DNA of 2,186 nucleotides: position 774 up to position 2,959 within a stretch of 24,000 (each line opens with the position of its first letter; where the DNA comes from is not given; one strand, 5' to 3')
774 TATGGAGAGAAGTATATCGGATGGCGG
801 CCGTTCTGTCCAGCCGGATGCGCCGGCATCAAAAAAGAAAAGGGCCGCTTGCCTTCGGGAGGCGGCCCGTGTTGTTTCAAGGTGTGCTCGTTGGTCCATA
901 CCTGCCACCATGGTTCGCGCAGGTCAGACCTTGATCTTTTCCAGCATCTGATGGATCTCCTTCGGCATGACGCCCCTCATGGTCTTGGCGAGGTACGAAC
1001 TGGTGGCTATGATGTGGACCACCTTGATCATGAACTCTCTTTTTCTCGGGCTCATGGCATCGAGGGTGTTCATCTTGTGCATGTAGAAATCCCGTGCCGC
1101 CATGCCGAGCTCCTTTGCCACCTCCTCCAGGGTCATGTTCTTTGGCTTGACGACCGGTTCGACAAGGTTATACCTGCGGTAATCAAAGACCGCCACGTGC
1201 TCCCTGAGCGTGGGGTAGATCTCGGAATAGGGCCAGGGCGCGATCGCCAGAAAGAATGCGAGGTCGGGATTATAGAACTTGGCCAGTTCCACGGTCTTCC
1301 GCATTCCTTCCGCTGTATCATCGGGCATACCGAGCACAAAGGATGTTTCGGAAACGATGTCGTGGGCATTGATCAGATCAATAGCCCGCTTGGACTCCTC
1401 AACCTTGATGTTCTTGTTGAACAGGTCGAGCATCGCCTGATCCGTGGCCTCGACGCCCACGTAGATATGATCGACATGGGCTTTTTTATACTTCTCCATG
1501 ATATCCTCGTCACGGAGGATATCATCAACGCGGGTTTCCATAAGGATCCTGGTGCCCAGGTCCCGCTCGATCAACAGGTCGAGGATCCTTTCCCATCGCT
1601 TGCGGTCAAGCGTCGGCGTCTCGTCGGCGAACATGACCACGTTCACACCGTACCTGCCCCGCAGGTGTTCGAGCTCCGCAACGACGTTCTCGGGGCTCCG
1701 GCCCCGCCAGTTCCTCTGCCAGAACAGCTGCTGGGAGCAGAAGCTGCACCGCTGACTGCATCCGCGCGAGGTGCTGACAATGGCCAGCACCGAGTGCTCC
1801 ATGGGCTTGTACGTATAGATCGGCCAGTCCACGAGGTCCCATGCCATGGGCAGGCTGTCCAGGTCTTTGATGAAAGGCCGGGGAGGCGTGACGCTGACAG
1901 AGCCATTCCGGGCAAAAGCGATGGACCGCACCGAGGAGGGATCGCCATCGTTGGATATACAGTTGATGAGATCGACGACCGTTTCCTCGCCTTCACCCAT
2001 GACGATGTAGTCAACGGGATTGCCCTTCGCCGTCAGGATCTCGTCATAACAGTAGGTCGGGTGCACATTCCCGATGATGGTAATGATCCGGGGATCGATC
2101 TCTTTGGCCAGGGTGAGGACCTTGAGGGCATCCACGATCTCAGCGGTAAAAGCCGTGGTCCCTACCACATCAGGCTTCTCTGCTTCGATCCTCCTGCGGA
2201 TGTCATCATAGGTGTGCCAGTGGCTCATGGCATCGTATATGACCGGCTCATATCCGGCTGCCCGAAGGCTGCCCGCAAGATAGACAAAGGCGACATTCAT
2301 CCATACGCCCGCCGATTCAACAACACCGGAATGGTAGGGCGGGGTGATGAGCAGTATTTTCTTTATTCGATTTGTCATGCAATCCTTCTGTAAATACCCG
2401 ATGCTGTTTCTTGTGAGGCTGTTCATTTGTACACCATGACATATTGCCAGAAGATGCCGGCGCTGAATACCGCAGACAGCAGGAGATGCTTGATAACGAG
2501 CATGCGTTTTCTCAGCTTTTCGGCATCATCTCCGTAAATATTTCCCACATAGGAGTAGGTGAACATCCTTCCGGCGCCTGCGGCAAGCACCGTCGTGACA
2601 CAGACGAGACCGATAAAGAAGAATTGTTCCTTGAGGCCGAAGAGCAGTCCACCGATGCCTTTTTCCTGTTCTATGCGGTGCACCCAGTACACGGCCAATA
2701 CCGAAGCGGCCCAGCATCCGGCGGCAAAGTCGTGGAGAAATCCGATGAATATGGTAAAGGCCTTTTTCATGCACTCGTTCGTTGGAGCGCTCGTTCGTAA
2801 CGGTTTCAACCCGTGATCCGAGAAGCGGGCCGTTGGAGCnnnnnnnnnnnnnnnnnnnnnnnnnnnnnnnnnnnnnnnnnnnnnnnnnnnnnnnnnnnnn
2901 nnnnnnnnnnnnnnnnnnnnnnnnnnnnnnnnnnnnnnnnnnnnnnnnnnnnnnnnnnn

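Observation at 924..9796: Candidate porin-cytochrome electron conduit operon that carries its own maturation genes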

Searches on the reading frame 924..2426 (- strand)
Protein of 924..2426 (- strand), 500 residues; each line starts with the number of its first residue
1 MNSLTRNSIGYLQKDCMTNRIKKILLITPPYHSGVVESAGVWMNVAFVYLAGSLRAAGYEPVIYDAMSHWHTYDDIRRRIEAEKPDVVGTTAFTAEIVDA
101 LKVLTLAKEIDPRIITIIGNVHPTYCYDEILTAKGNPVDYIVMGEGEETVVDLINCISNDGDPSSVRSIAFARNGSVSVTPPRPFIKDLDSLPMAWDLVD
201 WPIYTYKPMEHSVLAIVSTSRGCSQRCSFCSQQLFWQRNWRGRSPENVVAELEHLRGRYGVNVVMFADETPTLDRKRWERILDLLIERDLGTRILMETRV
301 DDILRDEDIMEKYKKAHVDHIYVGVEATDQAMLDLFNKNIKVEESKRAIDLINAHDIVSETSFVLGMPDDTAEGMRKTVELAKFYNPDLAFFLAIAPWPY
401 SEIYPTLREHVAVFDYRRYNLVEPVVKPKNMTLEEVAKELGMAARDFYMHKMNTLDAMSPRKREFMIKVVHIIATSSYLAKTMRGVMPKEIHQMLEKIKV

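Call 4: search_protein_families(library=pfam, proteins=[window:924-2426:-], max_evalue=0.1)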
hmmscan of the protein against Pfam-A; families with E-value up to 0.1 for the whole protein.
window:924-2426:- (500 aa): 3 families
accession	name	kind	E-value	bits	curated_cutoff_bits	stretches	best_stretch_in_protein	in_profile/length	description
PF02310.24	B12-binding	-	2.5e-28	98.8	32.1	1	35-153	5-120/121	B12 binding domain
PF04055.27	Radical_SAM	-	5.1e-28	98.8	29.5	1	217-382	1-166/166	Radical SAM superfamily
PF19238.5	Radical_SAM_2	-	0.078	13.1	26.7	0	306-382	66-142/151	Radical SAM-like domain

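Call 5: search_protein_families(library=ncbifam, proteins=[window:924-2426:-], max_evalue=0.1)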
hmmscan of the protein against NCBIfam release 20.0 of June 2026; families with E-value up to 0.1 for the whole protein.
window:924-2426:- (500 aa): 42 families (the best 25 are shown)
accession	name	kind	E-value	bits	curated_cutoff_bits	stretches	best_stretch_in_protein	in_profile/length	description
TIGR02026.1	BchE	equivalog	1.5e-119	400.1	481.35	1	23-452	1-432/497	magnesium-protoporphyrin IX monomethyl ester anaerobic oxidative cyclase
TIGR04367.1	HpnR_B12_rSAM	equivalog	8.9e-41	139.9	650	1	50-448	28-413/490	hopanoid C-3 methylase HpnR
NF050148.1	rSAM_ApyD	equivalog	3.7e-38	131.4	750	1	42-381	23-362/645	RiPP biosynthesis radical SAM protein ApyD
TIGR04479.1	bcpD_PhpK_rSAM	subfamily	6e-33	114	600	1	43-406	71-427/504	PhpK family radical SAM P-methyltransferase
TIGR03471.1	HpnJ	equivalog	3.3e-31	108.7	577.6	1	86-409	70-389/472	hopanoid biosynthesis associated radical SAM protein HpnJ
TIGR03975.1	rSAM_ocin_1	subfamily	3.8e-30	104.9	281.85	1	75-381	119-426/606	RiPP maturation radical SAM C-methyltransferase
TIGR04385.1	B12_rSAM_cofa1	equivalog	6.3e-29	101.4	450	1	44-381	20-360/438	B12 lower ligand biosynthesis radical SAM protein BzaD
NF038361.1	rSAM_Sden_1168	equivalog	1.9e-28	99.3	575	1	41-382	82-448/560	Sden_1168 family B12-binding radical SAM P-methyltransferase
TIGR04013.1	B12_SAM_MJ_1487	hypoth_equivalog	1.9e-26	92.8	251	1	74-383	33-331/382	TIGR04013 family B12-binding domain/radical SAM domain-containing protein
TIGR04014.1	B12_SAM_MJ_0865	equivalog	5.8e-25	88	360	1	75-402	29-353/434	methyl-coenzyme M reductase glutamine C-methyltransferase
TIGR04072.2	rSAM_ladder_B12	equivalog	6.7e-25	87.6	360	1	49-380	23-344/443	lipid biosynthesis B12-binding/radical SAM protein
TIGR04295.1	B12_rSAM_oligo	hypoth_equivalog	3.3e-20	72.2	400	1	47-359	28-335/422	TIGR04295 family B12-binding domain-containing radical SAM protein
NF033712.0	B12_rSAM_KedN5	subfamily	3.5e-18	65.1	700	1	76-374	54-359/624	KedN5 family methylcobalamin-dependent radical SAM C-methyltransferase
TIGR04190.1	B12_SAM_Ta0216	equivalog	8e-16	57.7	500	1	36-380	27-389/554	TIGR04190 family B12-binding domain/radical SAM domain protein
NF040542.1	rSAM_RCCLKC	equivalog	8.6e-16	58.1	450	1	132-368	94-333/423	arsinothricin biosynthesis radical SAM protein ArsL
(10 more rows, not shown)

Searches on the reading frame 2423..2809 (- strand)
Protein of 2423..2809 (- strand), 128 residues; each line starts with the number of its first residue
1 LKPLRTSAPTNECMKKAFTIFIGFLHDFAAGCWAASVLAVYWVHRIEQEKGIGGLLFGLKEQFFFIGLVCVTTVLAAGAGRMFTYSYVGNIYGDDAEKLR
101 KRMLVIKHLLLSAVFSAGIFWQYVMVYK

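Call 4: search_protein_families(library=pfam, proteins=[window:2423-2809:-], max_evalue=0.1)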
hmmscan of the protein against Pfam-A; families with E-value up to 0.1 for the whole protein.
window:2423-2809:- (128 aa): 2 families
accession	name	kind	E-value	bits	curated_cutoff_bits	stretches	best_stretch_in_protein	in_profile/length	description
PF05425.18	CopD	-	0.028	15.2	32.1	1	61-119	5-60/105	Copper resistance protein D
PF14074.11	DUF4257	-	0.08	13.6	27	0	16-42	30-54/81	Protein of unknown function (DUF4257)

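Call 5: search_protein_families(library=ncbifam, proteins=[window:2423-2809:-], max_evalue=0.1)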
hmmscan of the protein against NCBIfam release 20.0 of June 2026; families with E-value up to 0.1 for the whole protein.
window:2423-2809:- (128 aa): 1 family
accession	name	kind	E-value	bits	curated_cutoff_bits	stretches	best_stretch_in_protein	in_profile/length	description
NF033808.0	copper_CopD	equivalog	0.00034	20.3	195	1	11-116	139-244/295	copper homeostasis membrane protein CopD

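Call 90: search_protein_families(library=pfam, alignment_id=A3, max_evalue=1)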
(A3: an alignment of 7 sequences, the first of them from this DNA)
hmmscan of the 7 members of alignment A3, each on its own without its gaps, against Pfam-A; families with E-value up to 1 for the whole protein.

A. member 1, seq(115 aa): 2 families
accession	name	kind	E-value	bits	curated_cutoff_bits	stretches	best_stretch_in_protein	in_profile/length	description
PF05425.18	CopD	-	0.046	14.6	32.1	1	48-106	5-60/105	Copper resistance protein D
PF14074.11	DUF4257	-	0.12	13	27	1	5-29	32-54/81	Protein of unknown function (DUF4257)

B. families by the number of members that match (of 7 scanned): 9 families
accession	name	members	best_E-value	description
PF05425.18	CopD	7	2.3e-06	Copper resistance protein D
PF04851.21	ResIII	2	0.3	Type III restriction enzyme, res subunit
PF09815.14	XK-related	1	0.046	XK-related protein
PF14074.11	DUF4257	1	0.12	Protein of unknown function (DUF4257)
PF06570.16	DUF1129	1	0.25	Protein of unknown function (DUF1129)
PF02402.22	Lysis_col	1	0.3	Lysis protein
PF19014.6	DUF5743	1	0.31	Family of unknown function (DUF5743)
PF14006.11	YqzL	1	0.34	YqzL-like protein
PF03907.18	Spo7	1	0.4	Spo7-like protein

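Call 91: search_solved_structures(query=A3, max_evalue=10)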
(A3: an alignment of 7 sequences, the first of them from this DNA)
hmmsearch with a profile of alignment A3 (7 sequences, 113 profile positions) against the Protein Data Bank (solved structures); distinct sequences matched with E-value up to 10: 1.
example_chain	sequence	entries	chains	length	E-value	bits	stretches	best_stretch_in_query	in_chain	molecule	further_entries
9f5x_N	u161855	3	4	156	0.55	13.6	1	55-92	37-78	NADH dehydrogenase [ubiquinone] 1 alpha subcomplex subunit 12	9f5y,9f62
